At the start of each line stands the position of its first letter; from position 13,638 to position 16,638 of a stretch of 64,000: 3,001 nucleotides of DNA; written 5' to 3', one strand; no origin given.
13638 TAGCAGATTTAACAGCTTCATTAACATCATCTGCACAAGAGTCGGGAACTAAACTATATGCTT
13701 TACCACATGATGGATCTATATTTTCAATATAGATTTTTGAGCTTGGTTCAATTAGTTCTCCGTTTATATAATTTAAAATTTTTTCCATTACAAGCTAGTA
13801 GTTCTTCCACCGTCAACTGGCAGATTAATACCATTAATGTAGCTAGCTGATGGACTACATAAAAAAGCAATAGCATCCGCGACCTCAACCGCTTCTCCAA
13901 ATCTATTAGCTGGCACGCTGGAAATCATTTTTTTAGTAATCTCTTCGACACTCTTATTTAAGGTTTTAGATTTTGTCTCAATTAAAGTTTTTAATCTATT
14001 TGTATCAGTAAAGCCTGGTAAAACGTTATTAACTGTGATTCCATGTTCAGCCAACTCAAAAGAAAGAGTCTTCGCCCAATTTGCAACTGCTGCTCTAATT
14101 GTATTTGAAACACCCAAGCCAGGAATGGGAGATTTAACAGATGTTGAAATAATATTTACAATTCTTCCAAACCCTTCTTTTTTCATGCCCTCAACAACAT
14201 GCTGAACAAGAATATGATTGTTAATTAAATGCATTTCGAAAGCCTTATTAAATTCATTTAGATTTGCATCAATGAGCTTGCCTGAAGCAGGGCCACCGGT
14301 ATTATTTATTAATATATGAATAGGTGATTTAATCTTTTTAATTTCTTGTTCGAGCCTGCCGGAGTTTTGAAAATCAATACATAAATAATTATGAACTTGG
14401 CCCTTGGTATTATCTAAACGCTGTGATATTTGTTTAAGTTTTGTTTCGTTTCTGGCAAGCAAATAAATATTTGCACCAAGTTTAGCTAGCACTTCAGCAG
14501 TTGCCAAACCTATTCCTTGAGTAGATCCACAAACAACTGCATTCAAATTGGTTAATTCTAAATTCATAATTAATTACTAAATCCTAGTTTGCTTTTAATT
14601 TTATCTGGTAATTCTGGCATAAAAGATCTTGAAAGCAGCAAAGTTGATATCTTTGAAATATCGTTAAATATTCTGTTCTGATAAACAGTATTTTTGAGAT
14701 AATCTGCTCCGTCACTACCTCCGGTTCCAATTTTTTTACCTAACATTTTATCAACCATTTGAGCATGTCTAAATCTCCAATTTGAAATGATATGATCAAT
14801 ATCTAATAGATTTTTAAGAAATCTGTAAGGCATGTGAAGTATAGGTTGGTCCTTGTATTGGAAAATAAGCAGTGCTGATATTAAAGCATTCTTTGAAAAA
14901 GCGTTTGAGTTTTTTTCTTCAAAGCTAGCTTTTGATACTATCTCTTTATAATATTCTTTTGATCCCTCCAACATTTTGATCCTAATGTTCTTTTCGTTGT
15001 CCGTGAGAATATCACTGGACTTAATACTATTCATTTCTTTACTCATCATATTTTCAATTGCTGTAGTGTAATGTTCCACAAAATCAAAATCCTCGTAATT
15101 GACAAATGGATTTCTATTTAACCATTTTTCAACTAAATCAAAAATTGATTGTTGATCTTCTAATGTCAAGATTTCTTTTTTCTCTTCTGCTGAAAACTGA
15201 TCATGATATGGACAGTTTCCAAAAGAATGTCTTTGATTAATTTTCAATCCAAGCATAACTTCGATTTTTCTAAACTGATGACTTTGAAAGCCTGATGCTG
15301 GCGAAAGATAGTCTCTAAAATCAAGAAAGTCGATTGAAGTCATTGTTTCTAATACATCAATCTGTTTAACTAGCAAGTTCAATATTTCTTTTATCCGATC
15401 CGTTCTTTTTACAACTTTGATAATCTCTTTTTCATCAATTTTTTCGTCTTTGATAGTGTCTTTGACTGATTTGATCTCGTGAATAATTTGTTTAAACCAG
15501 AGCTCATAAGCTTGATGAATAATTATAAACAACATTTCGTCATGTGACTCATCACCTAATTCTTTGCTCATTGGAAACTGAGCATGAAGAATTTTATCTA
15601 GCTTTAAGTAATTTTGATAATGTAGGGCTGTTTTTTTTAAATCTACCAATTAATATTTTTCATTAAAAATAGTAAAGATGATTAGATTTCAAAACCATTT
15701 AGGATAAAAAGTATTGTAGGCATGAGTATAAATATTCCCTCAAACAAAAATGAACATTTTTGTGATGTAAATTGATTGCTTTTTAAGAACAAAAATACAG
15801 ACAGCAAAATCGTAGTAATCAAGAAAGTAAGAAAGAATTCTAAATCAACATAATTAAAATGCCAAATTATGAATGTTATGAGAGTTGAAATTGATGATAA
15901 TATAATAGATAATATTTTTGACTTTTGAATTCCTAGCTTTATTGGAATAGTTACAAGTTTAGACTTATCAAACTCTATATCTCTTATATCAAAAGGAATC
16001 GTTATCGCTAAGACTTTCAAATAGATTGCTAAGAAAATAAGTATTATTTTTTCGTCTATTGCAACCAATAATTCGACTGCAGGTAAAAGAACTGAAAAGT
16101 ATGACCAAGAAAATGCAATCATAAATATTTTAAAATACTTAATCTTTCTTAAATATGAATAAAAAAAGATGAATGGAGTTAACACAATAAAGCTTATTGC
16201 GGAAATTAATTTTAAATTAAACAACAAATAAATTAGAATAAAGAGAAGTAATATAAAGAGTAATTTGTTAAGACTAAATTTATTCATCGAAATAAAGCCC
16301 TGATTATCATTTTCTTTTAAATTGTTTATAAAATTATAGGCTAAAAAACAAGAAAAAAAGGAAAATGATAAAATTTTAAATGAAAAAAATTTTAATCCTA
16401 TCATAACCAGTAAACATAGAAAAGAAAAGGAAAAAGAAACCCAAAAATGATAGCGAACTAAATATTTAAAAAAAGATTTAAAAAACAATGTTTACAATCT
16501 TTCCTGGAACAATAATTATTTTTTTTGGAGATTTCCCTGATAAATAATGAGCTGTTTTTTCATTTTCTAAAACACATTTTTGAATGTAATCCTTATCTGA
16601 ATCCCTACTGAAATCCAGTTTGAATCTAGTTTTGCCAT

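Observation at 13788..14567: Atypical SDR in the kynurenine operon: candidate for the unassigned 2-aminomuconate/4-oxalocrotonate to 2-oxoadipate reductase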

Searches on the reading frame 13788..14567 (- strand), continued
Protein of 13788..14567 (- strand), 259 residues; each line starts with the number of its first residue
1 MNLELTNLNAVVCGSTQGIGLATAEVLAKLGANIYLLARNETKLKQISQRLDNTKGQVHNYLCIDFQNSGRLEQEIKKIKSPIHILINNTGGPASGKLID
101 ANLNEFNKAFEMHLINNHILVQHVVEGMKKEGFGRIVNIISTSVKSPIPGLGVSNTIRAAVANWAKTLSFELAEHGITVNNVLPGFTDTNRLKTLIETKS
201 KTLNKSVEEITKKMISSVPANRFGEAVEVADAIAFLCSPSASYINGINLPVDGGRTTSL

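Call 60: search_solved_structures(query=L082:7001-7783:+, show_alignments=5, max_evalue=1e-25)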
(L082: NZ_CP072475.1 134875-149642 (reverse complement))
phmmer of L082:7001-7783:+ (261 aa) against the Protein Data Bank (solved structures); distinct sequences matched with E-value up to 1e-25: 166 (the best 60 are shown).
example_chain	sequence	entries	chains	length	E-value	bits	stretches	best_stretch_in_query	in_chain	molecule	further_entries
6jh7_A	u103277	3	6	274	3.7e-51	177.3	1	1-258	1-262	Short chain dehydrogenase family protein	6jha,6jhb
5va8_A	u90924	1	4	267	9e-46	159.6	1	1-257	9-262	Short-chain dehydrogenase/reductase SDR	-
5vps_A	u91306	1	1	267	1.3e-45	159.1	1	1-257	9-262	Short-chain dehydrogenase/reductase SDR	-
5idx_A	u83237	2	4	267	2.4e-45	158.2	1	1-257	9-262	Short-chain dehydrogenase/reductase SDR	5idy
2z1n_A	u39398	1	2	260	6.7e-45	156.8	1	1-256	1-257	dehydrogenase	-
2uvd_A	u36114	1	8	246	7.5e-44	153.3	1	5-258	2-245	3-OXOACYL-(ACYL-CARRIER-PROTEIN) REDUCTASE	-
1o5i_A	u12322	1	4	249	1.6e-40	142.4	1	1-259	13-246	3-oxoacyl-(acyl carrier protein) reductase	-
2p68_A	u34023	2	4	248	1.9e-39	138.9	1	1-257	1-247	3-oxoacyl-[acyl-carrier-protein] reductase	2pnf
3ai1_A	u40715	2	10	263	1.2e-38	136.3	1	1-260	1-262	NADPH-sorbose reductase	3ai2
3ai3_A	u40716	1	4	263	4.4e-38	134.5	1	1-260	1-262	NADPH-sorbose reductase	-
2hq1_A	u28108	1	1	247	7e-38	133.8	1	4-258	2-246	Glucose/ribitol dehydrogenase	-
3o4r_A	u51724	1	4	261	1.9e-37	132.4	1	5-257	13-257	Dehydrogenase/reductase SDR family member 4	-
4rzh_A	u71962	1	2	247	2.6e-37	131.9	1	7-258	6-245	3-oxoacyl-[acyl-carrier protein] reductase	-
5ojg_A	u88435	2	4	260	9.8e-37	130.1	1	6-257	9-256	Dehydrogenase/reductase SDR family member 4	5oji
4jro_A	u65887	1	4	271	2.7e-36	128.6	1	3-258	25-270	FabG protein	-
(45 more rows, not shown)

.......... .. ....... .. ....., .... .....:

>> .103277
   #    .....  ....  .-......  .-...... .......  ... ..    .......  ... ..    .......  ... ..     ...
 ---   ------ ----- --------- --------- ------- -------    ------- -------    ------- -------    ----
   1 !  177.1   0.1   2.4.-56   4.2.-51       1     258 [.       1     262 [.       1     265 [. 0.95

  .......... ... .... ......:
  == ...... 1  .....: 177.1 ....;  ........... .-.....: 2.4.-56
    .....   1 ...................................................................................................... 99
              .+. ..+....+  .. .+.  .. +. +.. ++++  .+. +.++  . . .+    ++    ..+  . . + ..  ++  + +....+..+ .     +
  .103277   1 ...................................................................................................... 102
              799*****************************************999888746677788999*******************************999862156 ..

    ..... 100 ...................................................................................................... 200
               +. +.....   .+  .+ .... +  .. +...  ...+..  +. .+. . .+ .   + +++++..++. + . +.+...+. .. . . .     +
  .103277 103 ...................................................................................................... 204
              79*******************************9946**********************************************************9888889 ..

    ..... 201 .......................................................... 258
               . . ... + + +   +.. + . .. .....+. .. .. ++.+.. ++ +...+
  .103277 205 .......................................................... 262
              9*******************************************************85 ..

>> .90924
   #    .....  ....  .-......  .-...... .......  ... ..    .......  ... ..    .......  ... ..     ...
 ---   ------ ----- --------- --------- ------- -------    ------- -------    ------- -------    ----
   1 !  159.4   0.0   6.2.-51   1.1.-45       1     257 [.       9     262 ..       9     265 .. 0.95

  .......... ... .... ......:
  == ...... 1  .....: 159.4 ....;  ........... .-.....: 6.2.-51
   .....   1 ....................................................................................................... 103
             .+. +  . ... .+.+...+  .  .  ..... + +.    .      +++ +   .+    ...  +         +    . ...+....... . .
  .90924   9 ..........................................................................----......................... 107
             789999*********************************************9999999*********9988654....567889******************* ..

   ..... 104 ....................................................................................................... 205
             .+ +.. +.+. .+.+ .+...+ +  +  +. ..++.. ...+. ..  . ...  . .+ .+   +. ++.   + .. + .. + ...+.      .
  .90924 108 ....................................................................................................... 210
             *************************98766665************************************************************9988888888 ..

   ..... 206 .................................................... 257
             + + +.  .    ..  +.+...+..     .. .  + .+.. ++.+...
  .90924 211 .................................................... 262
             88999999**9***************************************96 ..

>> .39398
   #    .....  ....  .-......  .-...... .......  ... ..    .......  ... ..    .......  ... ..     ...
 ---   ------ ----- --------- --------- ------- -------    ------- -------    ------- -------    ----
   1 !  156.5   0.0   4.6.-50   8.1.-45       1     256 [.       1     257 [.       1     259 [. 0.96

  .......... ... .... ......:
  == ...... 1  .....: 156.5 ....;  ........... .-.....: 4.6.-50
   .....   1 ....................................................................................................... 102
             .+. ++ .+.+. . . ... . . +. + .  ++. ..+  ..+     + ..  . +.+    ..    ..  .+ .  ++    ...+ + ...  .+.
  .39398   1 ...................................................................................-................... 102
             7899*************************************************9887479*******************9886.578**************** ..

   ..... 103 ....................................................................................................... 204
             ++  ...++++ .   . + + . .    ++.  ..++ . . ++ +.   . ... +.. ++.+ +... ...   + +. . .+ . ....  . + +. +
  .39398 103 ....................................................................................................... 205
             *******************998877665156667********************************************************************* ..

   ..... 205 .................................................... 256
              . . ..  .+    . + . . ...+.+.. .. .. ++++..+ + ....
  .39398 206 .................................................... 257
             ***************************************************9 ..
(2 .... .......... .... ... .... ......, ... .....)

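Call 62: find_encoding_contigs(protein=window:13788-14567:-, flank=3000, max_places=4)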
Protein window:13788-14567:- (259 aa): 3 contigs read that carry it; 2 places shown.
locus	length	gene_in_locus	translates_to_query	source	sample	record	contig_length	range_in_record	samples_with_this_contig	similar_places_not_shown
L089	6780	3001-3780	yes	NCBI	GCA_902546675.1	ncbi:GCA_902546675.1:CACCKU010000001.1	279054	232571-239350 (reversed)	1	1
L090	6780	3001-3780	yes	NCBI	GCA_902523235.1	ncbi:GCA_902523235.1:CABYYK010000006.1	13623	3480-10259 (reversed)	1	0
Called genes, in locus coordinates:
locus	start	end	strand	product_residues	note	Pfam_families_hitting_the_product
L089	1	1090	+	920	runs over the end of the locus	PF00133:tRNA-synt_1, PF09334:tRNA-synt_1g, PF13603:tRNA-synt_1_2, PF08264:Anticodon_1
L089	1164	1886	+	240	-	PF01040:UbiA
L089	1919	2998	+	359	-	PF03301:Trp_dioxygenase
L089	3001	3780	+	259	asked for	PF00106:adh_short, PF23441:SDR (weak), PF13561:adh_short_C2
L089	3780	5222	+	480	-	PF00171:Aldedh, PF05893:LuxC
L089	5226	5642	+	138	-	PF01042:Ribonuc_L-PSP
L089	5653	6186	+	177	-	PF06052:3-HAO, PF07883:Cupin_2 (weak)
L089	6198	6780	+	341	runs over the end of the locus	PF04909:Amidohydro_2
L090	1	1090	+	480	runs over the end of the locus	PF00133:tRNA-synt_1 (faint), PF08264:Anticodon_1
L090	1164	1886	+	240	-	PF01040:UbiA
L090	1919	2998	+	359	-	PF03301:Trp_dioxygenase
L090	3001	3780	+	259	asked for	PF00106:adh_short, PF23441:SDR (weak), PF13561:adh_short_C2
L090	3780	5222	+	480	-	PF00171:Aldedh, PF05893:LuxC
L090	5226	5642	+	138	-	PF01042:Ribonuc_L-PSP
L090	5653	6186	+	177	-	PF06052:3-HAO, PF07883:Cupin_2 (weak)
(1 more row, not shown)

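Call 63: find_encoding_contigs(protein=P0120, flank=10000, max_places=3)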
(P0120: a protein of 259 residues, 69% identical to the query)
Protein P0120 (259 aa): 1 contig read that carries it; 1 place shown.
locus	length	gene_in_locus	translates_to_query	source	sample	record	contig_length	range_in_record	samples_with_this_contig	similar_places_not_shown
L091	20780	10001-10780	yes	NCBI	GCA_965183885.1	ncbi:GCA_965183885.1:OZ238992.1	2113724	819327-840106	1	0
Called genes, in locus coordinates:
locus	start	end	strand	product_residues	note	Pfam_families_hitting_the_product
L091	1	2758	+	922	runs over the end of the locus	PF00133:tRNA-synt_1, PF09334:tRNA-synt_1g, PF13603:tRNA-synt_1_2, PF08264:Anticodon_1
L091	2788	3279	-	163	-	PF00578:AhpC-TSA, PF08534:Redoxin, PF00085:Thioredoxin (weak), PF13098:Thioredoxin_2, PF13905:Thioredoxin_8 (weak)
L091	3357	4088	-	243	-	PF14512:TM1586_NiRdase (faint), PF00881:Nitroreductase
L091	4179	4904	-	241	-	PF00903:Glyoxalase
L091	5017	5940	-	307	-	PF12833:HTH_18, PF00165:HTH_AraC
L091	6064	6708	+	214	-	-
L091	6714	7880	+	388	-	PF07690:MFS_1, PF00083:Sugar_tr, PF06609:TRI12 (weak), PF13347:MFS_2 (weak)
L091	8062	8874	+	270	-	PF01040:UbiA (weak)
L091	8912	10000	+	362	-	PF03301:Trp_dioxygenase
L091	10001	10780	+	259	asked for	PF00106:adh_short, PF13561:adh_short_C2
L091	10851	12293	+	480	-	PF00171:Aldedh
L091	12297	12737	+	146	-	-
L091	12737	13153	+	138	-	PF01042:Ribonuc_L-PSP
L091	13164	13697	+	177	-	PF06052:3-HAO, PF07883:Cupin_2 (weak)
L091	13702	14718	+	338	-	PF04909:Amidohydro_2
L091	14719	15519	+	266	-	PF04199:Cyclase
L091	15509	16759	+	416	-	PF00266:Aminotran_5, PF22580:KYNU_C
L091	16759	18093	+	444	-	PF01266:DAO (faint), PF01494:FAD_binding_3, PF13450:NAD_binding_8 (faint)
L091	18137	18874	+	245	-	PF07722:Peptidase_C26, PF00117:GATase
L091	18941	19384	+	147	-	PF06695:Sm_multidrug_ex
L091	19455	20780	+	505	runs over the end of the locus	PF01676:Metalloenzyme, PF06415:iPGM_N, PF01663:Phosphodiest (weak)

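Call 72: search_protein_families(library=pfam, proteins=[L009:5799-6587:+, L009:7131-8408:+, L002:12216-12788:+, L037:10822-11427:+, L037:7242-7766:+, L060:8723-9250:-, L060:12565-13425:+, L019:1632-3725:+, L091:12297-12737:+, L017:11228-11581:+], max_evalue=0.001)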
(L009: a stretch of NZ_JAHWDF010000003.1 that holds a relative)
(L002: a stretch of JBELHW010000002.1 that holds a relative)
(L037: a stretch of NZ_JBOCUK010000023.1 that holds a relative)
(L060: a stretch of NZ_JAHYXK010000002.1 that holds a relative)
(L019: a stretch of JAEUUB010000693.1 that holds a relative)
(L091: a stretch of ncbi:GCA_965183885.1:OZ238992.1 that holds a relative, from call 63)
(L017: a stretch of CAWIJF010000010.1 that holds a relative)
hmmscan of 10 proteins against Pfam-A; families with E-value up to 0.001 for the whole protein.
L009:5799-6587:+ (262 aa): 1 family
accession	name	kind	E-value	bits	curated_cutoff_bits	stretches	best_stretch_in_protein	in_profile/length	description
PF01557.24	FAA_hydrolase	-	3.7e-14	53.3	23.9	1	97-257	47-209/214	Fumarylacetoacetate (FAA) hydrolase C-terminal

L009:7131-8408:+ (425 aa): 1 family
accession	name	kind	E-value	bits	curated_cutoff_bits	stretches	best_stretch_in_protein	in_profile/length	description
PF14253.11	AbiH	-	1.7e-24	87.7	30.9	1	4-383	1-257/260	Bacteriophage abortive infection AbiH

L002:12216-12788:+ (190 aa): 0 families

L037:10822-11427:+ (201 aa): 0 families

L037:7242-7766:+ (174 aa): 1 family
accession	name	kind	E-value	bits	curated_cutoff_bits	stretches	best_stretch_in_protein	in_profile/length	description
PF08002.16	DUF1697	-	1e-40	139.7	24.4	1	3-132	2-137/137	Protein of unknown function (DUF1697)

L060:8723-9250:- (175 aa): 3 families
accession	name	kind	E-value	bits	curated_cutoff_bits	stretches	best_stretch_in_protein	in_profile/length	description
PF13302.13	Acetyltransf_3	-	5.5e-33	115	25.4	1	9-148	1-138/138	Acetyltransferase (GNAT) domain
PF13420.13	Acetyltransf_4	-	1.8e-14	54.5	24.3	1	12-166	1-153/155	Acetyltransferase (GNAT) domain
PF00583.31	Acetyltransf_1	-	2.1e-12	47.8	20.7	1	42-147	19-116/116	Acetyltransferase (GNAT) family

L060:12565-13425:+ (286 aa): 1 family
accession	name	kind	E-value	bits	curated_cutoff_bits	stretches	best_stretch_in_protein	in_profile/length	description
PF04607.23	RelA_SpoT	-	9.3e-17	61.8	27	1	72-209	1-111/113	Region found in RelA / SpoT proteins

L019:1632-3725:+ (697 aa): 3 families
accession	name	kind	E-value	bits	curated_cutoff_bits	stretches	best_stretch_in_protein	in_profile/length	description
PF00691.25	OmpA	-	6.5e-18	65.3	27.2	1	593-688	1-98/98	OmpA family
PF07676.18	PD40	-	2.5e-14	53.2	20.9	1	390-425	5-38/38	WD40-like Beta Propeller Repeat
PF05359.17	DUF748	-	0.00015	20.4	50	0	586-639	875-928/1037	Domain of Unknown Function (DUF748)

L091:12297-12737:+ (146 aa): 1 family
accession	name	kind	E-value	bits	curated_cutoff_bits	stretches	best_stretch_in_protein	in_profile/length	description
PF10604.15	Polyketide_cyc2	-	0.00076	20.2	27.4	1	2-92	3-91/142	Polyketide cyclase / dehydrase and lipid transport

L017:11228-11581:+ (117 aa): 1 family
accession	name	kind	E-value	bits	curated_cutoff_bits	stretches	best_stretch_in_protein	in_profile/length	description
PF14114.12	DUF4286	-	2.1e-41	140.7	25.8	1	17-116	1-100/100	Domain of unknown function (DUF4286)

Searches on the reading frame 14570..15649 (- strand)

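Call 3: search_protein_families(library=ncbifam, proteins=[window:14570-15649:-], max_evalue=0.00001)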
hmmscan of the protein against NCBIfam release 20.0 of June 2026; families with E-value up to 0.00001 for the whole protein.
window:14570-15649:- (359 aa): 1 family
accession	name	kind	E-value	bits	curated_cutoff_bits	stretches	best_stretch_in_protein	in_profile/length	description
TIGR03036.1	trp_2_3_diox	equivalog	2.2e-51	174.8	390.7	2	8-182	5-163/264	tryptophan 2,3-dioxygenase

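Call 4: search_protein_families(library=pfam, proteins=[window:14570-15649:-], max_evalue=0.00001)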
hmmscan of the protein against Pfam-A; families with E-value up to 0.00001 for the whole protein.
window:14570-15649:- (359 aa): 1 family
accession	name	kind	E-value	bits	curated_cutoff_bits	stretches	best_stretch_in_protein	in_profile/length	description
PF03301.18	Trp_dioxygenase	-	3.6e-90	303.3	34.9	1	5-338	11-346/346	Tryptophan 2,3-dioxygenase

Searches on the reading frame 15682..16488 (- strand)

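Call 3: search_protein_families(library=ncbifam, proteins=[window:15682-16488:-], max_evalue=0.00001)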
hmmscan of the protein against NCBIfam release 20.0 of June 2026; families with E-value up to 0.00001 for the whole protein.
window:15682-16488:- (268 aa): 1 family
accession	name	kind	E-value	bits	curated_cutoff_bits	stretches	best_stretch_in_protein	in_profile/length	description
NF009524.0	PRK12886.1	equivalog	3.7e-06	26.5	387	1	76-230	92-247/291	prenyltransferase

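Call 4: search_protein_families(library=pfam, proteins=[window:15682-16488:-], max_evalue=0.00001)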
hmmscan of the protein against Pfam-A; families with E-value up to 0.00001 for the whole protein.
window:15682-16488:- (268 aa): 1 family
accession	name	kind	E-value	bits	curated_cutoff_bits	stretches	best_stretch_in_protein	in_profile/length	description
PF01040.23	UbiA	-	2.4e-08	34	34.2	1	76-242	71-239/250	UbiA prenyltransferase family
